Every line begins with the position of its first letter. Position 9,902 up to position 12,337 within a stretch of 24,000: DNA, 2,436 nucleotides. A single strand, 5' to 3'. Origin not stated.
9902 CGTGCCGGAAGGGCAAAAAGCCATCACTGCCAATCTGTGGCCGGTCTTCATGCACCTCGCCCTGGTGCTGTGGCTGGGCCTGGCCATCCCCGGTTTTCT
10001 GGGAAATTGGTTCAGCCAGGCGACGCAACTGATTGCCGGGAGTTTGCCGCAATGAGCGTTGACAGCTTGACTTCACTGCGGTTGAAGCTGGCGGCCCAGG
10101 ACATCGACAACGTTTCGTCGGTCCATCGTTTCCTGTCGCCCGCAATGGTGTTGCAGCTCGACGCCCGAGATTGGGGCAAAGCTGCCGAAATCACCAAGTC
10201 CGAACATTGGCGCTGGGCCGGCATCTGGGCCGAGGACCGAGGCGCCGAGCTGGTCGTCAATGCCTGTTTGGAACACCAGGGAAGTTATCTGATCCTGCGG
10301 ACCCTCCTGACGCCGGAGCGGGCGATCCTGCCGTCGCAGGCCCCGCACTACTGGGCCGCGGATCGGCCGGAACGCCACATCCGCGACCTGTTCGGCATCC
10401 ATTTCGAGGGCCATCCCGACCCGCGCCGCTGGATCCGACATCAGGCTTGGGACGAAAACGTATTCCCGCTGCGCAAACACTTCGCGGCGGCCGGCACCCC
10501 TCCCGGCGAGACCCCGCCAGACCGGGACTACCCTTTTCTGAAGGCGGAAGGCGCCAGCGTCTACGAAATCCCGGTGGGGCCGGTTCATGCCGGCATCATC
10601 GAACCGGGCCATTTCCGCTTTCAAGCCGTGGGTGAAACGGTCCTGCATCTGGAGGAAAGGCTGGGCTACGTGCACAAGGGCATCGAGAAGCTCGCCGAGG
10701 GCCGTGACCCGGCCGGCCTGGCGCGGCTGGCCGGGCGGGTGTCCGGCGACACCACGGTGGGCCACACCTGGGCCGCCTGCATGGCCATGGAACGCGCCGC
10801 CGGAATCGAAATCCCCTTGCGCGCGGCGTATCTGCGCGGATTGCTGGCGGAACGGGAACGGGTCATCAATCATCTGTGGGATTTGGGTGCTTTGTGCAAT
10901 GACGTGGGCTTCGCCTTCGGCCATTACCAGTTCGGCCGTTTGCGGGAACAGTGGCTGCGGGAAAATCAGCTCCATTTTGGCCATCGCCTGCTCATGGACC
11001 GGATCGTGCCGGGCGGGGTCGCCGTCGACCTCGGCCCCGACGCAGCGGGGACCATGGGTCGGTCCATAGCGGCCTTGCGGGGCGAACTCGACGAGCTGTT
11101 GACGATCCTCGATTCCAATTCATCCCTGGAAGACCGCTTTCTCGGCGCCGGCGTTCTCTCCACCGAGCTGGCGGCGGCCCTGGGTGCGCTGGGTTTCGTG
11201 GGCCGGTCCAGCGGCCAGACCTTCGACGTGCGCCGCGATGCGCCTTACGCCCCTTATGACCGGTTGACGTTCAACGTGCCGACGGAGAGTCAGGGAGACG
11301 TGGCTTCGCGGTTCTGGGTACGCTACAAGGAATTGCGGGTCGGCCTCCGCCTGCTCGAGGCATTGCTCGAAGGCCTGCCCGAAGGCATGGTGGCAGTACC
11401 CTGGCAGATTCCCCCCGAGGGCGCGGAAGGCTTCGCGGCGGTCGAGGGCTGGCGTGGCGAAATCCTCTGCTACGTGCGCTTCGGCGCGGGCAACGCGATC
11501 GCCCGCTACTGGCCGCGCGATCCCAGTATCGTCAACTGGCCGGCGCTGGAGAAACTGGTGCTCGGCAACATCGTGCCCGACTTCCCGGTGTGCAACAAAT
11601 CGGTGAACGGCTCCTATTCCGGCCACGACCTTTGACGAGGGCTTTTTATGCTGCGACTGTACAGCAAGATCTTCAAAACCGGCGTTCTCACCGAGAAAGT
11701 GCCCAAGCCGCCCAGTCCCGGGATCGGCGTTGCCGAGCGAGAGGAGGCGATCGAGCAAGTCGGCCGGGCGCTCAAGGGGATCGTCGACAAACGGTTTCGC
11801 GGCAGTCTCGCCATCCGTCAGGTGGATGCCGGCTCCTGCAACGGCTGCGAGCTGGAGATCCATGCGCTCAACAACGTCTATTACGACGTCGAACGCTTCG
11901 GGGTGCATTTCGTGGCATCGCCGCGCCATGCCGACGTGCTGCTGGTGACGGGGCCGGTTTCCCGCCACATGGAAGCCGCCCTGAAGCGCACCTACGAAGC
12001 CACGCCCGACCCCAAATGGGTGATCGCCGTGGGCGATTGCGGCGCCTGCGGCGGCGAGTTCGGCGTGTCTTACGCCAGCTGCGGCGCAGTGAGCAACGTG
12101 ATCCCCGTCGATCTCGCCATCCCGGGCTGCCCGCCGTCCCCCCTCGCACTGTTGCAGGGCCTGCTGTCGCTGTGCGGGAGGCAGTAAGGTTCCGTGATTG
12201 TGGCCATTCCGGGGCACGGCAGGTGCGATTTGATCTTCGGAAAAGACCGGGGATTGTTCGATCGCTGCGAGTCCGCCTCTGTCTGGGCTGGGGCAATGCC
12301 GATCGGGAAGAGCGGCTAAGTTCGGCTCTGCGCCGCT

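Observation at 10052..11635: The 'hydrogenase large subunit' has lost all NiFe-ligating cysteines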

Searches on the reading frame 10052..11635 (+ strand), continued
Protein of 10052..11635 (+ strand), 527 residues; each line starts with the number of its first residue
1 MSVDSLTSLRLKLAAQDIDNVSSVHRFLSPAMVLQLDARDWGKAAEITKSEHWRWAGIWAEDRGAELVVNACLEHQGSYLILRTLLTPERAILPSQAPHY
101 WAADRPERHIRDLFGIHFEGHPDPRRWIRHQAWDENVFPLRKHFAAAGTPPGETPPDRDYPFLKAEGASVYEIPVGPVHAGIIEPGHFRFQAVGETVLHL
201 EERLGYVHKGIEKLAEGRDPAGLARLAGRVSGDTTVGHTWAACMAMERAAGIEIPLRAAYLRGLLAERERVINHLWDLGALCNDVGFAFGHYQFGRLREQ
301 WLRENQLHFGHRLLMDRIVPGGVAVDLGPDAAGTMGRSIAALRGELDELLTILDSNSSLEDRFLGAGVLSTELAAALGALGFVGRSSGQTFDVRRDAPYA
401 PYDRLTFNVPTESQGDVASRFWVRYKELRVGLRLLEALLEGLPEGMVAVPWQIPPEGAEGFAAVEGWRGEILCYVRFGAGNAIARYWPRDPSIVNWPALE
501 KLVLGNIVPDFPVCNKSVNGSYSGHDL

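Call 42: find_encoding_contigs(protein=P0128, flank=10000, max_places=3)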
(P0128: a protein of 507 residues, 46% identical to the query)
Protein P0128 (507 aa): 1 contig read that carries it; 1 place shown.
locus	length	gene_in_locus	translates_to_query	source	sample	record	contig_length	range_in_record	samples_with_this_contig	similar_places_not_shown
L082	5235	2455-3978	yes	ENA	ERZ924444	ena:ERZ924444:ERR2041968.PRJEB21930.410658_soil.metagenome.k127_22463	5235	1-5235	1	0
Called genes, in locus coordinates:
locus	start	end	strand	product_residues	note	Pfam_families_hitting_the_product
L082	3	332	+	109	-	?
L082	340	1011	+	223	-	-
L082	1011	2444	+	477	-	PF00361:Proton_antipo_M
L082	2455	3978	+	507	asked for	PF00374:NiFeSe_Hases, PF00346:Complex1_49kDa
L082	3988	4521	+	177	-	PF01058:Oxidored_q6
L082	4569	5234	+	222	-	?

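Call 45: find_related_loci(query=A1, collection=metagenome_contigs, flank=10000)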
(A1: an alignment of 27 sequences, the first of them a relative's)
Query A1 (530 aa) in metagenome_contigs; peptide patterns used: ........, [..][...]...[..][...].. (x = any residue, [..] = any of these).
600 stretches matched a pattern (row limit reached: there are more); 594 encode a relative of the query (tblastn E <= 1e-3); the best 80 are kept; 80 distinct loci.
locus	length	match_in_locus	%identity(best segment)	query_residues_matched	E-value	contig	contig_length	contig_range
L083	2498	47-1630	61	1-530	0e+0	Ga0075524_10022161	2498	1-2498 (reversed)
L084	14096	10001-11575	42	4-530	1e-142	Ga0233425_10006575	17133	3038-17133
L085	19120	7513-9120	43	3-530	1e-139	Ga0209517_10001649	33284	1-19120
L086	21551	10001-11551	44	10-529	3e-138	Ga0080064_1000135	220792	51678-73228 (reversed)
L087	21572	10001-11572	42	3-529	2e-137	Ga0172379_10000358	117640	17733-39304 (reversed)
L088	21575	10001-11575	42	2-529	3e-137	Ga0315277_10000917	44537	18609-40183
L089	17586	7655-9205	43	10-529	2e-136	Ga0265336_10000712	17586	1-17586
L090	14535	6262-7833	43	3-529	2e-136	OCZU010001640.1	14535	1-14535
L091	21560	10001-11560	43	10-530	7e-135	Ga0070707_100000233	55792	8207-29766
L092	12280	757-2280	44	21-530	2e-133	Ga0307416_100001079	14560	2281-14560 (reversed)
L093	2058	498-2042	42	12-529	2e-142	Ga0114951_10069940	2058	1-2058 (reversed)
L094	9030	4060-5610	43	10-529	1e-132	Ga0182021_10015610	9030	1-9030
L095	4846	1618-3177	42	10-530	1e-132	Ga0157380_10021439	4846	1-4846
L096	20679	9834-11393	43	10-530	4e-130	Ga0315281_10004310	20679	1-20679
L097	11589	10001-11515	43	27-529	2e-130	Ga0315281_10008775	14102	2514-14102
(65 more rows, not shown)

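Call 83: predict_structure(alignment_id=A2)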
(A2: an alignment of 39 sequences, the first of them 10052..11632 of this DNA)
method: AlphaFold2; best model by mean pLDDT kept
length: 527 residues; sequences in the alignment: 39
mean_pLDDT: 75.1   pTM: 0.82
mean pLDDT of the five models: 75.1, 72.0, 68.9, 68.2, 62.0
residues with pLDDT >= 90: 205; 70-90: 158; 50-70: 64; < 50: 100
segments of 3 or more residues with pLDDT < 50: 1-3, 146-209, 497-527
pLDDT, mean of each block of 10 residues (from residue 1): 68 87 61 89 94 89 92 87 92 94 84 90 72 71 55 36 34 32 31 28 37 79 82 80 96 96 95 87 81 92 92 87 95 97 95 80 66 66 66 80 84 60 87 95 96 95 86 93 89 53 37 31 26
secondary structure, 60 per line:
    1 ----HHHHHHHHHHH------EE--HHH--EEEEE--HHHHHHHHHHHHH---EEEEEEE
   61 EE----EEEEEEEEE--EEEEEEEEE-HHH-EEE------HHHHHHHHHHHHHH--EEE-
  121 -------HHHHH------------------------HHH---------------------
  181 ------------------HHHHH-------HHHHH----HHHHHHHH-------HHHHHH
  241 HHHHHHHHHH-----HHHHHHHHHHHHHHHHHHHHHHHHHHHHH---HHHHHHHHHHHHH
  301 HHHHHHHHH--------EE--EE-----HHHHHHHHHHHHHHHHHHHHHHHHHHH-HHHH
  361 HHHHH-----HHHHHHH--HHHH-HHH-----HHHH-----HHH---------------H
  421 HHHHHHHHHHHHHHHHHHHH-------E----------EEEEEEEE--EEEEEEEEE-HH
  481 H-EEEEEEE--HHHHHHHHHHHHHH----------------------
elements in order: H5-15 E31-35 H38-50 E54-62 E67-75 E78-86 E92-94 H101-114 E117-119 H128-132 H199-203 H211-215 H220-227 H235-250 H256-284 H288-309 H329-355 H357-365 H371-377 H380-383 H393-396 H420-440 E459-466 E469-477 E483-489 H492-505

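Call 96: fold_search(model_id=the predicted structure, library=pdb)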
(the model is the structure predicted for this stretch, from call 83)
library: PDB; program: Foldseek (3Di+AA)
matches with E <= 10: 636; with E <= 0.001: 262
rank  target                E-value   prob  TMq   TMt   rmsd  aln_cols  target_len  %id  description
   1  7z0s_E                4.9e-27  1.00  0.78  0.77   8.1       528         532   26  Structure of the Escherichia coli formate hydrogenlyase complex (anaerobic preparation, without formate dehydrogenase  (released 2022-09-28)
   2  7q5y_B                1.2e-20  1.00  0.73  0.66   9.5       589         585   22  Structure of NADH:ubichinon oxidoreductase (complex I) of the hyperthermophilic eubacterium Aquifex aeolicus (released 2022-11-16)
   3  7p7l_C                1.6e-20  1.00  0.75  0.68   8.6       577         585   21  Complex I from E. coli, DDM/LMNG-purified, with NADH and FMN, Open state (released 2022-09-21)
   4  7z84_C                4.9e-20  1.00  0.70  0.63   7.9       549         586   21  Complex I from E. coli, DDM/LMNG-purified, under Turnover at pH 8, Open-ready state (released 2022-09-21)
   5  7nz1_D                2.0e-19  1.00  0.77  0.71   7.8       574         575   21  Respiratory complex I from Escherichia coli - focused refinement of cytoplasmic arm (released 2021-08-18)
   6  7z7t_C                2.9e-19  1.00  0.73  0.66   8.6       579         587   20  Complex I from E. coli, LMNG-purified, under Turnover at pH 6, Open state (released 2022-09-21)
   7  9q8i_C                3.0e-19  1.00  0.73  0.66   8.7       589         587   20  Cryo-EM structure of E. coli complex I variant V96P/N142M (NuoE) (released 2025-11-05)
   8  7p7k_C                3.0e-19  1.00  0.72  0.67   8.5       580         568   21  Complex I from E. coli, DDM/LMNG-purified, with DQ, Resting state (released 2022-09-21)
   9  7p7j_C                4.1e-19  1.00  0.74  0.67   8.7       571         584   22  Complex I from E. coli, DDM/LMNG-purified, with DQ, Open state (released 2022-09-21)
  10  7z7r_C                5.2e-19  1.00  0.70  0.63   8.1       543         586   22  Complex I from E. coli, LMNG-purified, Apo, Open-ready state (released 2022-09-21)
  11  7zci_C                7.8e-19  1.00  0.75  0.69   8.2       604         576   20  Complex I from E. coli, LMNG-purified, under Turnover at pH 6, Resting state (released 2022-09-21)
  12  7awt_D                8.6e-19  1.00  0.75  0.67   8.6       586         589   20  E. coli NADH quinone oxidoreductase hydrophilic arm (released 2021-09-15)
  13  7p64_C                9.5e-19  1.00  0.73  0.66   9.0       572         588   21  Complex I from E. coli, DDM/LMNG-purified, under Turnover at pH 6, Open state (released 2022-09-21)
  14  7p62_C                1.2e-18  1.00  0.76  0.70   7.0       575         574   22  Complex I from E. coli, DDM-purified, Apo, Resting state (released 2022-09-21)
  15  7z7v_C                1.6e-18  1.00  0.73  0.66   8.1       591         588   20  Complex I from E. coli, LMNG-purified, under Turnover at pH 6, Open-ready state (released 2022-09-21)
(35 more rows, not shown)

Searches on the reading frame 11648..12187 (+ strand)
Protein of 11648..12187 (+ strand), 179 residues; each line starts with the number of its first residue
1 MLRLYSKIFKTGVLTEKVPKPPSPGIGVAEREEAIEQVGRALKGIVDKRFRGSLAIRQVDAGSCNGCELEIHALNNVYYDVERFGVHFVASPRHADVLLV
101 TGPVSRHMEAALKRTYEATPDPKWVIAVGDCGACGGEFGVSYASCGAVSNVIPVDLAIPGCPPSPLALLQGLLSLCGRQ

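Call 8: search_protein_families(library=pfam, proteins=[window:11648-12187:+])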
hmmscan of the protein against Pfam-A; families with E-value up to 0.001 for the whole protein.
window:11648-12187:+ (179 aa): 1 family
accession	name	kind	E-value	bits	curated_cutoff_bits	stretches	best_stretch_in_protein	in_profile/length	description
PF01058.29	Oxidored_q6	-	3e-31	108.3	27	1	64-174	1-127/128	NADH ubiquinone oxidoreductase, 20 Kd subunit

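Call 9: search_protein_families(library=ncbifam, proteins=[window:11648-12187:+])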
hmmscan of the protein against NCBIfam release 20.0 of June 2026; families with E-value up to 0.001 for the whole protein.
window:11648-12187:+ (179 aa): 15 families
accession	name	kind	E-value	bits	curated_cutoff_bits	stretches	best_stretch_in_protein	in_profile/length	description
NF005012.1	PRK06411.1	subfamily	2.4e-37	128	116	1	65-175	44-154/166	NADH-quinone oxidoreductase subunit NuoB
TIGR01957.1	nuoB_fam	subfamily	7.8e-35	119.9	142.7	1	65-175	27-138/145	NADH-quinone oxidoreductase subunit B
NF011391.0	PRK14816.1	equivalog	5.4e-30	104.4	283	1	61-175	60-173/196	NADH-quinone oxidoreductase subunit B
NF011393.0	PRK14818.1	equivalog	9.1e-30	103.4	255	1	66-175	42-151/173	NADH dehydrogenase subunit B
NF011390.0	PRK14815.1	equivalog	1.9e-28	99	281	1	66-175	44-153/183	NADH dehydrogenase subunit B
NF011395.0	PRK14820.1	equivalog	1.4e-27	96.6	263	1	61-174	41-152/180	NADH-quinone oxidoreductase subunit B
NF011394.0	PRK14819.1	equivalog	3.3e-27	95.7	312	1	66-175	42-152/264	NADH-quinone oxidoreductase subunit B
NF011388.0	PRK14813.1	equivalog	1.4e-26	93.5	294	1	66-174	39-148/189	NADH dehydrogenase subunit B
NF009808.0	PRK13292.1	equivalog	1.4e-26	92.6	1156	1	67-175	37-145/791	NADH-quinone oxidoreductase subunit B/C/D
NF011392.0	PRK14817.1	equivalog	8.5e-26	90.7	271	1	65-175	46-156/182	NADH-quinone oxidoreductase subunit B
NF011389.0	PRK14814.1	equivalog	6.6e-22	78.2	285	1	66-175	44-153/186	NADH dehydrogenase subunit B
NF040831.1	sulfhyd_ShyD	equivalog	3.6e-08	33.3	460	1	61-136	8-88/240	NAD(P)-dependent hydrogenase/sulfhydrogenase 2 subunit delta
TIGR03294.1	FrhG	equivalog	4.3e-07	29.9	245.5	1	94-169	50-134/228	coenzyme F420 hydrogenase subunit gamma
NF045875.1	F420_non_VhuG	exception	7.4e-05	22.1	450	0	146-171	134-159/286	F420-non-reducing hydrogenase subunit VhuG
NF007779.0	PRK10468.1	equivalog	0.00043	19.4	659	1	115-170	141-200/372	hydrogenase 2 small subunit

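Call 36: search_solved_structures(query=window:11648-12184:+, show_alignments=4, max_evalue=1e-15)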
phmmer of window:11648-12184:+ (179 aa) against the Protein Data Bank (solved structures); distinct sequences matched with E-value up to 1e-15: 43.
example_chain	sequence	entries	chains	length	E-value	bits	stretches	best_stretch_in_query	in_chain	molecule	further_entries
7z0s_G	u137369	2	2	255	5.4e-36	127.3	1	40-174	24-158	Formate hydrogenlyase subunit 7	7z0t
6cfw_J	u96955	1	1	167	4.7e-35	124.2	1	56-173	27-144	Probable membrane-bound hydrogenase subunit mbhJ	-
6x89_S7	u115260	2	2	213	3.1e-27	98.7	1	19-175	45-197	NADH dehydrogenase [ubiquinone] iron-sulfur protein 7, mitochondrial | NDUS7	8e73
8b9z_B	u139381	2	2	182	4.1e-27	98.4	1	67-175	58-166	LD31474p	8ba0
8esw_S7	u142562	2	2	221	6.4e-27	97.7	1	67-175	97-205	LD31474p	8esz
7tgh_S7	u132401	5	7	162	6.8e-27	97.6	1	67-175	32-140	NADH dehydrogenase subunit 10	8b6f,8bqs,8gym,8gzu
7arc_B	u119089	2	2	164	1.4e-26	96.6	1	67-175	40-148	PSST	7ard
7a23_E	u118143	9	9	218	2.6e-26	95.7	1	66-175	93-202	PSST | NADH dehydrogenase [ubiquinone] iron-sulfur protein 7, mitochondrial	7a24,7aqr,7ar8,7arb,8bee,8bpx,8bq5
9ti4_E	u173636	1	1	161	2.7e-26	95.7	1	67-175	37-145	NADH dehydrogenase [ubiquinone] iron-sulfur protein 7, mitochondrial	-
5xtb_C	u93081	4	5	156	2.7e-26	95.7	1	67-175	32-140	NADH dehydrogenase [ubiquinone] iron-sulfur protein 7, mitochondrial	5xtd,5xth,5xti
7ar7_B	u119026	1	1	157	2.7e-26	95.7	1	67-175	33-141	NADH dehydrogenase [ubiquinone] iron-sulfur protein 7, mitochondrial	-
6g2j_B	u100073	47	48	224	3e-26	95.5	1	67-175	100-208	NADH dehydrogenase [ubiquinone] iron-sulfur protein 7, mitochondrial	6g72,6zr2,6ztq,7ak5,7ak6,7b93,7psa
5lc5_B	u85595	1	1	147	3.5e-26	95.3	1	67-175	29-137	NADH dehydrogenase [ubiquinone] iron-sulfur protein 7, mitochondrial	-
7v2c_C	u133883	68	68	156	3.7e-26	95.2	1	67-175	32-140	NADH dehydrogenase [ubiquinone] iron-sulfur protein 7,mitochondrial | NADH dehydrogenase [ubiquinone] iron-sulfur protein 7, mitochondrial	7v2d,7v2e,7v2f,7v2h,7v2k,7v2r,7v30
9f5x_F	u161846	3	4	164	3.9e-26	95.2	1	67-175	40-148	NADH:ubiquinone oxidoreductase subunit 10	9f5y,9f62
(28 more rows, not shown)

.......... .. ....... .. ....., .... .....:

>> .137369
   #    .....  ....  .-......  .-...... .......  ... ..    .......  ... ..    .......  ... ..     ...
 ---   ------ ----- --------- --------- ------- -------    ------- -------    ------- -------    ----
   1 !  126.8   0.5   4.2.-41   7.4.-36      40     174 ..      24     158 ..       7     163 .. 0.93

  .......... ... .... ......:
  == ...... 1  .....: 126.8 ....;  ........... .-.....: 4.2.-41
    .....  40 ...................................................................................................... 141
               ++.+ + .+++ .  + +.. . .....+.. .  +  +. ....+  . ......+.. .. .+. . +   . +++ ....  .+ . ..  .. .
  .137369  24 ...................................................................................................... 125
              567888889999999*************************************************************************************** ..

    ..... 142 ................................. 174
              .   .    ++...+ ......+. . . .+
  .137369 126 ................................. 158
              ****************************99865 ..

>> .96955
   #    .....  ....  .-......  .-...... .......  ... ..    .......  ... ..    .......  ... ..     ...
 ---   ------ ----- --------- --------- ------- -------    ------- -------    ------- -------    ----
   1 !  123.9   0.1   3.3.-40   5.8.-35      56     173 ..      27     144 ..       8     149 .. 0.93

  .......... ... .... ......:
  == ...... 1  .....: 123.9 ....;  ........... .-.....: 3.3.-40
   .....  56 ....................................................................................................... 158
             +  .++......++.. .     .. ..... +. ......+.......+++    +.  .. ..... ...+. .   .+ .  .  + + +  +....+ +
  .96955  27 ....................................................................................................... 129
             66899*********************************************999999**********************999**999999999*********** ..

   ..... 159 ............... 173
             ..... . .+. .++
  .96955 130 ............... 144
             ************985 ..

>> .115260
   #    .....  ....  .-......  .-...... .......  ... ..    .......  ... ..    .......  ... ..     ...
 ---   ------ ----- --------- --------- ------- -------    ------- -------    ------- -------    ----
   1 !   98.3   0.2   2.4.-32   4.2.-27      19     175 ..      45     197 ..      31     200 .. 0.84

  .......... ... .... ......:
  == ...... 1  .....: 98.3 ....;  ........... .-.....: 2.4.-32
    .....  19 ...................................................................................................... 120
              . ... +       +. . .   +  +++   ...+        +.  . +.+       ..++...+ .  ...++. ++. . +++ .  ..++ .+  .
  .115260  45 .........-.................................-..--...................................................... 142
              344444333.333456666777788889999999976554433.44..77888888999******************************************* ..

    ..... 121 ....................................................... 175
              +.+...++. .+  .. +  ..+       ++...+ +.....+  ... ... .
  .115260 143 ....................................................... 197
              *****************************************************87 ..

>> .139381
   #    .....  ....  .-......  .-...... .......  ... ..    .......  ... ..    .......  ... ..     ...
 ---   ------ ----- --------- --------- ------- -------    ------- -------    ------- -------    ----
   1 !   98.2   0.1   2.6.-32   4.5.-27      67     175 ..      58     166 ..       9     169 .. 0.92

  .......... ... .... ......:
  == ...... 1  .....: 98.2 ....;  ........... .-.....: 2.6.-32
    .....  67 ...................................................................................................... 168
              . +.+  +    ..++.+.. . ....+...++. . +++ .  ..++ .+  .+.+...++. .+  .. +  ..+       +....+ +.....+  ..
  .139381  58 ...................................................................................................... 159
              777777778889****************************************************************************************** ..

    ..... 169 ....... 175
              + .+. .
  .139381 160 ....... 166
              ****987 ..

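Call 99: search_protein_families(library=pfam, proteins=[window:11648-12187:+], max_evalue=0.01)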
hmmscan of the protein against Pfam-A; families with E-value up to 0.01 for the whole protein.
window:11648-12187:+ (179 aa): 1 family
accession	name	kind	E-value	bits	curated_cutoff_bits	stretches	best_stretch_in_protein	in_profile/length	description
PF01058.29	Oxidored_q6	-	3e-31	108.3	27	1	64-174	1-127/128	NADH ubiquinone oxidoreductase, 20 Kd subunit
